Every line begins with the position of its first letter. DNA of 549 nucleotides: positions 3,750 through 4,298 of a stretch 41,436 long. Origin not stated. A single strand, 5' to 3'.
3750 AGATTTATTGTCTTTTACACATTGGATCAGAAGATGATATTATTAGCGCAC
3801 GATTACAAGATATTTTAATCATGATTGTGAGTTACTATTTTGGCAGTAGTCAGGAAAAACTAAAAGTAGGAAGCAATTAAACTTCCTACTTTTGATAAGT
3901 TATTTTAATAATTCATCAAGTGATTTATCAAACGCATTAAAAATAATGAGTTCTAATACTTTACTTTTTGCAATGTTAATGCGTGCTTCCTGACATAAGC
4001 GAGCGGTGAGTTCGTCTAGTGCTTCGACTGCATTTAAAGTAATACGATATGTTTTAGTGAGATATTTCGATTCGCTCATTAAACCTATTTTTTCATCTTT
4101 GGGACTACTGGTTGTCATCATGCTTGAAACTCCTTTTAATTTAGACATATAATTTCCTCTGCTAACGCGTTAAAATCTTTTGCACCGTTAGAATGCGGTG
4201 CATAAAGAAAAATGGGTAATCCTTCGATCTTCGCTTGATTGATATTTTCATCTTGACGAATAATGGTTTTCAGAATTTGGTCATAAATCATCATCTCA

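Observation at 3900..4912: ParA / RHH partition cassette with no integrase: a P22-like podovirus that probably persists as a plasmid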

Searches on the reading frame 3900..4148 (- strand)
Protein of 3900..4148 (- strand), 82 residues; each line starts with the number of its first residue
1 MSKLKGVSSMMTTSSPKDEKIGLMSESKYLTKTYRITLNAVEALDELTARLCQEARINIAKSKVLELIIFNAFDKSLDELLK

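Call 5: search_protein_families(library=pfam, proteins=[window:3900-4148:-], max_evalue=0.01)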
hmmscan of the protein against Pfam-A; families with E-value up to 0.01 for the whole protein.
window:3900-4148:- (82 aa): 0 families

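Call 7: search_protein_families(library=phrogs, proteins=[window:3900-4148:-], max_evalue=0.001)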
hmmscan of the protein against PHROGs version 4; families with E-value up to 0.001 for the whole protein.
window:3900-4148:- (82 aa): 0 families

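Call 30: find_homologous_proteins(query=window:3900-4148:-, max_evalue=0.01)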
Query window:3900-4148:- (82 aa): 6 proteins with E <= 0.01 among 7 candidates.
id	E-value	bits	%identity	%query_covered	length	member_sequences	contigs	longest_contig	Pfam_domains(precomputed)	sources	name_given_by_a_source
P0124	2.8e-37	143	100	89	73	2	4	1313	-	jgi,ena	-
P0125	6.8e-37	142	89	100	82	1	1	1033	-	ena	-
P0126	3.3e-28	114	84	89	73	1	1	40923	-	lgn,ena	-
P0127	1.6e-25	106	70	98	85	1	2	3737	-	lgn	-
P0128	8.0e-17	78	74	71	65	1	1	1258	-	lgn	-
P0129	1.1e-14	72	59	82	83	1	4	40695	-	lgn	-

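Call 33: search_solved_structures(query=A1, max_evalue=10, show_alignments=2)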
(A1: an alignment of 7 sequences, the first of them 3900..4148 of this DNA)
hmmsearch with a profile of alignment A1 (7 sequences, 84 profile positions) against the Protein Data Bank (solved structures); distinct sequences matched with E-value up to 10: 3.
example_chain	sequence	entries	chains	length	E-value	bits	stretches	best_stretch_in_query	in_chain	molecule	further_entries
6s1m_B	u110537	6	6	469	0.74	13.1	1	26-57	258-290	DNA polymerase delta subunit 2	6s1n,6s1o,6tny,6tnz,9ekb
3e0j_A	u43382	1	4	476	0.75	13.1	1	26-57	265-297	DNA polymerase subunit delta-2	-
8e0m_A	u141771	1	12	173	1.8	11.9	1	31-62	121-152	BGL15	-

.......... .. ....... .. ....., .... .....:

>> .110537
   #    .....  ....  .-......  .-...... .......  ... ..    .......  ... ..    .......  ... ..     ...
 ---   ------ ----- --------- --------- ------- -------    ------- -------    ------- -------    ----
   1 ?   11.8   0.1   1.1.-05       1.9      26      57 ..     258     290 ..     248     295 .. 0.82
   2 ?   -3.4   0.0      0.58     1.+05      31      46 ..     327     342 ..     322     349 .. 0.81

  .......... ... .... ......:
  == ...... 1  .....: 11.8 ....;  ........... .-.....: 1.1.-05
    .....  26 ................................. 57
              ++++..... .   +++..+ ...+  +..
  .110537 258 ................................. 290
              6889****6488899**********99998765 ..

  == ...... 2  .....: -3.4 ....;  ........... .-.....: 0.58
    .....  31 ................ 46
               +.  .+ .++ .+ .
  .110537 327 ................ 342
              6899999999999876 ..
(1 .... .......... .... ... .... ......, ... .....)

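Call 35: predict_structure(alignment_id=A1)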
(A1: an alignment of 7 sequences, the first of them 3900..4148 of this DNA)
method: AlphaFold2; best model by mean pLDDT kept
length: 82 residues; sequences in the alignment: 7
mean_pLDDT: 65.9   pTM: 0.45
mean pLDDT of the five models: 65.9, 65.2, 63.8, 62.4, 56.3
residues with pLDDT >= 90: 11; 70-90: 29; 50-70: 18; < 50: 24
segments of 3 or more residues with pLDDT < 50: 1-23
pLDDT, mean of each block of 10 residues (from residue 1): 38 38 50 79 93 88 83 61 54
secondary structure, 60 per line:
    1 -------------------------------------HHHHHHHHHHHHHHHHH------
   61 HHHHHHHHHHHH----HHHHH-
elements in order: H38-54 H61-72 H77-81

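Call 38: fold_search(model_id=the predicted structure, library=pdb)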
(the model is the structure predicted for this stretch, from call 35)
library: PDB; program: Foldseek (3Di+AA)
matches with E <= 10: 38; with E <= 0.001: 0
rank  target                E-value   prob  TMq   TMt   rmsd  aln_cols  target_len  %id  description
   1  7vp5_B                2.4e+00  0.20  0.34  0.37   3.9        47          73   19  Structure of a transcription factor and DNA complex (released 2022-10-19)
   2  8dy9_F                2.6e+00  0.08  0.23  0.09   7.1        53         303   13  Streptomyces venezuelae RNAP unconstrained open promoter complex with WhiA and WhiB transcription factors (released 2023-03-01)
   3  5zkt_A                3.4e+00  0.20  0.34  0.47   3.6        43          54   21  Crystal structure of TCP domain of PCF6 in Oryza sativa (released 2019-03-27)
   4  7vp7_A                3.4e+00  0.18  0.33  0.44   3.7        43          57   16  Structure of a transcription factor and DNA complex (released 2022-10-19)
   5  6oul_L                3.4e+00  0.07  0.21  0.05   8.1        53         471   15  Cryo-EM structure of Escherichia coli RNAP polymerase bound to rpsTP2 promoter DNA (released 2020-02-26)
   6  9e86_F                3.4e+00  0.06  0.22  0.09   7.9        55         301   16  De Novo Mycobacterium tuberculosis transcription initiation promoter complex with 5-mer RNA and open Beta' clamp (RNA  (released 2025-10-01)
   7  5zkt_B                3.9e+00  0.13  0.33  0.46   4.4        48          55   23  Crystal structure of TCP domain of PCF6 in Oryza sativa (released 2019-03-27)
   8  8r3m_F                3.9e+00  0.06  0.22  0.09   7.1        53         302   17  Mycobacterium smegnatis RNA polymerase transcription initiation complex with SigmaA, RbpA, HelD N-terminal, CO and PCh (released 2024-10-02)
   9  7vp2_B                4.2e+00  0.16  0.34  0.45   3.5        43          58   16  Structure of a transcription factor and DNA complex (released 2022-10-19)
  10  6edt_F                4.5e+00  0.06  0.23  0.09   6.9        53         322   17  Mycobacterium tuberculosis RNAP open promoter complex with RbpA/CarD and AP3 promoter (released 2018-11-21)
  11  8vrt_A                5.5e+00  0.06  0.20  0.04   9.7        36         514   17  The structure of LSD1-CoREST-HDAC1 in complex with KBTBD4R313PRR mutant (released 2024-11-27)
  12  7vp4_J                5.9e+00  0.13  0.35  0.39   2.9        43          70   16  Structure of a transcription factor and DNA complex (released 2022-10-19)
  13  3h0v_A                5.9e+00  0.08  0.24  0.09   8.2        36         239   22  Human AdoMetDC with 5'-Deoxy-5'-(dimethylsulfonio) adenosine (released 2009-06-30)
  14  7p5x_AF               5.9e+00  0.04  0.21  0.08   8.0        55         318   16  Mycobacterial RNAP with transcriptional activator PafBC (released 2021-12-22)
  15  3dz5_A                6.3e+00  0.10  0.24  0.09   3.9        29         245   24  Human AdoMetDC with covalently bound 5'-[(2-aminooxyethyl)methylamino]-5'-deoxy-8-methyladenosine (released 2009-03-10)
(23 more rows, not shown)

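Call 59: find_homologous_proteins(query=A2, max_evalue=0.01)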
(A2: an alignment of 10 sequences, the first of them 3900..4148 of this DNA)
Query A2 (10 sequences) (82 aa, profile of the alignment): 25 proteins with E <= 0.01 among 1307 candidates.
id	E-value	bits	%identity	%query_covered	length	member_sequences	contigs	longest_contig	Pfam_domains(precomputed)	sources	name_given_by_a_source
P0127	1.7e-32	129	70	98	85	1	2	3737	-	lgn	-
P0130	3.6e-31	125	54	99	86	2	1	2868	-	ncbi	-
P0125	1.4e-29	120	89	100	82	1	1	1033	-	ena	-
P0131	6.4e-29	117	53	70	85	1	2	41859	-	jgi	jgi:hypothetical protein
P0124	6.8e-28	114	100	89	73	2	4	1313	-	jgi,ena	-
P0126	8.0e-28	114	84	89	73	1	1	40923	-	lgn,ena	-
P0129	8.8e-27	111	59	82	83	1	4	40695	-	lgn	-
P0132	3.5e-24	102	35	77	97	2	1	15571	-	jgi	jgi:hypothetical protein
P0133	3.3e-23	99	28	82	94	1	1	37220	-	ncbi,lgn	-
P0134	7.8e-23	98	54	98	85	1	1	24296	-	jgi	jgi:hypothetical protein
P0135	1.5e-22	97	31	79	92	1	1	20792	-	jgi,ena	-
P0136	4.3e-22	96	26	88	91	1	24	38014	-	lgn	-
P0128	4.9e-22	95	74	71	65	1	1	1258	-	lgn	-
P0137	4.5e-20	89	-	-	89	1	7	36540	-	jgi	jgi:hypothetical protein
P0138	5.2e-20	89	26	90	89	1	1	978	-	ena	-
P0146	6.0e-17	79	25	62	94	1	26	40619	-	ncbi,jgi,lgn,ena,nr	ncbi:MAG TPA: hypothetical protein VJ279_08540 [Hanamia sp.]|jgi:hypothetical protein|nr:hypothetica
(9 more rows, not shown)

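Call 62: search_protein_families(library=pfam, alignment_id=A3, max_evalue=1)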
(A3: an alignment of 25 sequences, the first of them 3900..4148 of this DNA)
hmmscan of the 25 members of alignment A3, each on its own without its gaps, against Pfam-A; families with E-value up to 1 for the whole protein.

A. member 1, window:3900-4148:- (82 aa): 1 family
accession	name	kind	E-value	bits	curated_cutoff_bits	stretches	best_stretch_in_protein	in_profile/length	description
PF08454.17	RIH_assoc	-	0.044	14.2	28.5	1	30-68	57-95/99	RyR and IP3R Homology associated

B. families by the number of members that match (of 25 scanned): 19 families
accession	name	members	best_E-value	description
PF08454.17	RIH_assoc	3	0.023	RyR and IP3R Homology associated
PF12200.13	DUF3597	3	0.025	Domain of unknown function (DUF3597)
PF24434.1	DUF7557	3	0.076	Family of unknown function (DUF7557)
PF10256.14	Erf4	2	0.012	Golgin subfamily A member 7/ERF4 family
PF11103.14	DUF2887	2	0.091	Protein of unknown function (DUF2887)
PF24856.1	AraA_central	2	0.18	L-arabinose isomerase central domain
PF20940.2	SSV1_D-63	1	0.023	Sulfolobus spindle-shape virus 1, protein D-63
PF19655.4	DUF6158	1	0.024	Family of unknown function (DUF6158)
PF20277.3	CTD11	1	0.027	C-terminal domain 11 of the ABC-three component (ABC-3C) systems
PF20385.3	DUF6680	1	0.036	Family of unknown function (DUF6680)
PF24541.1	Thioredox_PDIA6_C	1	0.043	PDIA6-like, C-terminal thioredoxin-like domain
PF02458.20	Transferase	1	0.047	Transferase family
PF02181.28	FH2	1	0.055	Formin Homology 2 Domain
PF24409.1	wHTH-PRTase_assc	1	0.068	wHTH-PRTase associated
PF07564.17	DUF1542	1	0.1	Domain of Unknown Function (DUF1542)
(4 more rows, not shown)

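Call 66: predict_structure(alignment_id=A3)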
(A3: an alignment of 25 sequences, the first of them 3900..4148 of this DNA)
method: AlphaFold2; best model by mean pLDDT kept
length: 82 residues; sequences in the alignment: 25
mean_pLDDT: 78.2   pTM: 0.52
mean pLDDT of the five models: 78.2, 76.7, 73.1, 71.7, 71.1
residues with pLDDT >= 90: 33; 70-90: 23; 50-70: 15; < 50: 11
segments of 3 or more residues with pLDDT < 50: 8-11, 13-16
pLDDT, mean of each block of 10 residues (from residue 1): 48 50 68 89 96 95 92 87 80
secondary structure, 60 per line:
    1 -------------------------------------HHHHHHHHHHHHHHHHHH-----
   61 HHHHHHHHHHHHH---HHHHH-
elements in order: H38-55 H61-73 H77-81

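Call 68: fold_search(model_id=the predicted structure, library=pdb)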
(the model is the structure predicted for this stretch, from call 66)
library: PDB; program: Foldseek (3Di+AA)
matches with E <= 10: 24; with E <= 0.001: 0
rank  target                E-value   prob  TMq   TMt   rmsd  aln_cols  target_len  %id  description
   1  7vp4_B                2.9e+00  0.28  0.36  0.44   2.5        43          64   16  Structure of a transcription factor and DNA complex (released 2022-10-19)
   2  7vp5_J                3.8e+00  0.21  0.36  0.48   2.3        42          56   17  Structure of a transcription factor and DNA complex (released 2022-10-19)
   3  7vp5_B                3.8e+00  0.20  0.38  0.42   2.6        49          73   18  Structure of a transcription factor and DNA complex (released 2022-10-19)
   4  7vp2_B                4.7e+00  0.18  0.36  0.47   2.6        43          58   16  Structure of a transcription factor and DNA complex (released 2022-10-19)
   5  5zkt_A                5.1e+00  0.18  0.36  0.51   2.6        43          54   21  Crystal structure of TCP domain of PCF6 in Oryza sativa (released 2019-03-27)
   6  1zx3                  5.1e+00  0.12  0.38  0.37   5.2        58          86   14  Structure of NE0241 Protein of Unknown Function from Nitrosomonas europaea (released 2005-07-19)
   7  9kbj_E                5.4e+00  0.06  0.25  0.09  10.3        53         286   11  The structure of B19V NS1_200-501/AMPPNP (released 2025-07-09)
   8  5zkt_B                5.8e+00  0.15  0.36  0.49   2.6        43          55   21  Crystal structure of TCP domain of PCF6 in Oryza sativa (released 2019-03-27)
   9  6ccv_F                6.3e+00  0.06  0.25  0.09   6.8        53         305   24  Crystal structure of a Mycobacterium smegmatis RNA polymerase transcription initiation complex with inhibitor Rifampic (released 2018-08-15)
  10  7p5x_AF               6.3e+00  0.06  0.24  0.08   6.9        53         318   23  Mycobacterial RNAP with transcriptional activator PafBC (released 2021-12-22)
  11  5uhb_F                6.3e+00  0.05  0.23  0.08   6.9        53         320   24  Crystal structure of Mycobacterium tuberculosis transcription initiation complex in complex with Rifampin (released 2017-04-12)
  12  9e87_F                6.3e+00  0.04  0.25  0.09  10.3        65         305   23  De Novo Mycobacterium tuberculosis transcription initiation pre-RPO promoter complex with open Beta' clamp (RNA Polyme (released 2025-10-01)
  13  8qu6_F                7.2e+00  0.03  0.23  0.09   9.6        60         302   25  Mycobacterium smegnatis RNA polymerase transcription initiation complex with SigmaA, RbpA, HelD and an upstream-fork p (released 2024-10-02)
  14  7vp4_J                8.3e+00  0.11  0.36  0.40   2.6        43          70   16  Structure of a transcription factor and DNA complex (released 2022-10-19)
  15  6xl9_F                8.3e+00  0.10  0.33  0.07   6.1        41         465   17  Cryo-EM structure of EcmrR-RNAP-promoter initial transcribing complex with 3-nt RNA transcript (EcmrR-RPitc-3nt) (released 2021-04-07)
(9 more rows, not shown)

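Call 75: find_encoding_contigs(protein=P0146, flank=10000, max_places=4)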
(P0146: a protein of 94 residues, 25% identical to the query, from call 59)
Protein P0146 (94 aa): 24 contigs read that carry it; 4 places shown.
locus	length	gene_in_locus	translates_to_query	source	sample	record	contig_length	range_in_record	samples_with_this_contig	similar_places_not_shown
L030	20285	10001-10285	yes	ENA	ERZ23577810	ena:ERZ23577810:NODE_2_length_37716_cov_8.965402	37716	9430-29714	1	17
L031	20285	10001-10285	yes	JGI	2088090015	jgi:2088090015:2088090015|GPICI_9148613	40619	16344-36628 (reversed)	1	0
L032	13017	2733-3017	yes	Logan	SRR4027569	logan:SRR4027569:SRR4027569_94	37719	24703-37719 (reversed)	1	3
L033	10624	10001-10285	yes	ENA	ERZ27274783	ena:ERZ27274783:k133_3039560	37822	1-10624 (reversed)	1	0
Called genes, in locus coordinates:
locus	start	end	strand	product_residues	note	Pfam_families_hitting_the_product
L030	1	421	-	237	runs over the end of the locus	-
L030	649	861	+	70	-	-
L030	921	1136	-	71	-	-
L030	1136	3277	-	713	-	PF16510:P22_portal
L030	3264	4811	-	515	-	-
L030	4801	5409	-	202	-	-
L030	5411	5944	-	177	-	PF20901:Sf6_terminase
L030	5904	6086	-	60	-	-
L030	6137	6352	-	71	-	-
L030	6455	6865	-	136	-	-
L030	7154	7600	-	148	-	-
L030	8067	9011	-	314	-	PF02387:IncFII_repA (weak)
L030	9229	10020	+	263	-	PF00142:Fer4_NifH (weak), PF01656:CbiA, PF02374:ArsA_ATPase, PF06564:CBP_BcsQ, PF09140:MipZ (faint), PF10609:ParA (weak), PF13614:AAA_31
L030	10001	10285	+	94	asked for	-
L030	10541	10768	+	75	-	-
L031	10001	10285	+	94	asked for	-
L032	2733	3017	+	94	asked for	-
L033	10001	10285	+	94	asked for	-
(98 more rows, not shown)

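Call 81: search_protein_families(library=padloc, max_evalue=0.001, proteins=[window:3900-4148:-])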
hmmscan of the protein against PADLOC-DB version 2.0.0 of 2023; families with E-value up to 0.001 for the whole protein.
window:3900-4148:- (82 aa): 0 families

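Call 82: search_protein_families(library=ncbifam, max_evalue=0.001, proteins=[window:3900-4148:-])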
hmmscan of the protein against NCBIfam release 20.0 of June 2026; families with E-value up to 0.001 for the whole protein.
window:3900-4148:- (82 aa): 0 families

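Call 96: search_protein_representatives(alignment_id=A3)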
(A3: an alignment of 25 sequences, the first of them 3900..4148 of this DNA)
Query: 25 sequences, 87 profile positions. Proteins with E-value up to 0.001 (for the whole library): 137; up to 1e-10: 40; up to 1e-30: 0. The best 137 are listed.
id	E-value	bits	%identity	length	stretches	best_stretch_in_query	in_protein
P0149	4.5e-25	103.5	-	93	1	1-87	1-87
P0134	1.5e-24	101.8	-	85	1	1-82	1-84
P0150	1.5e-24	101.8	-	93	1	1-85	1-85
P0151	2.5e-24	101.1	-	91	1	1-86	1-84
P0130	7.5e-24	99.6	-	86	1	1-82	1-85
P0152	1.4e-22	95.5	-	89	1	1-82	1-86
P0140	5.6e-22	93.6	-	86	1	1-82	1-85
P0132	4.9e-21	90.5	-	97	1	3-86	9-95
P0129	5.5e-20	87.2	-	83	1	1-82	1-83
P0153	4.0e-19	84.4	-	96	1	1-86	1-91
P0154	2.3e-18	82.0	-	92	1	1-84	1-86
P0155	3.2e-18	81.5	-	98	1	3-83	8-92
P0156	5.9e-18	80.7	-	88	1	1-81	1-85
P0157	6.2e-18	80.6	-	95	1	1-86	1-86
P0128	1.5e-17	79.3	-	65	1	25-82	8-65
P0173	1.2e-12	63.7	-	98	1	4-79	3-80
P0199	1.7e-08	50.4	-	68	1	27-82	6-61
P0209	7.9e-08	48.2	-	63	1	29-82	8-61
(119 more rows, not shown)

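Call 98: search_protein_families(library=pfam, alignment_id=A6, max_evalue=0.01)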
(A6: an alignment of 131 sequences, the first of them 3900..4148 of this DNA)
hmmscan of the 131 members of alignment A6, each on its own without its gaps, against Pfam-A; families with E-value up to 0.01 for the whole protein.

A. member 1, window:3900-4148:- (82 aa): 0 families

B. families by the number of members that match (of 131 scanned): 12 families
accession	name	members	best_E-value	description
PF01402.27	RHH_1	1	1.7e-05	Ribbon-helix-helix protein, copG family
PF19292.4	KPBB_C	1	0.00044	Phosphorylase b kinase C-terminal domain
PF14185.11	SpoIISB_antitox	1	0.001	Antitoxin SpoIISB, type II toxin-antitoxin system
PF18618.6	HP0268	1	0.0016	HP0268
PF18503.7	RPN6_C_helix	1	0.0021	26S proteasome subunit RPN6 C-terminal helix domain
PF19754.4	DUF6241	1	0.0031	Family of unknown function (DUF6241)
PF12200.13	DUF3597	1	0.0051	Domain of unknown function (DUF3597)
PF08470.16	NTNH_C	1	0.0062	Nontoxic nonhaemagglutinin C-terminal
PF07315.17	DUF1462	1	0.0078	Protein of unknown function (DUF1462)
PF09865.15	DUF2092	1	0.0085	Predicted periplasmic protein (DUF2092)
PF14384.12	BrnA_antitoxin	1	0.0089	BrnA antitoxin of type II toxin-antitoxin system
PF21040.3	CEP104-like_TOG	1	0.0098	Centrosomal protein CEP104-like, TOG domain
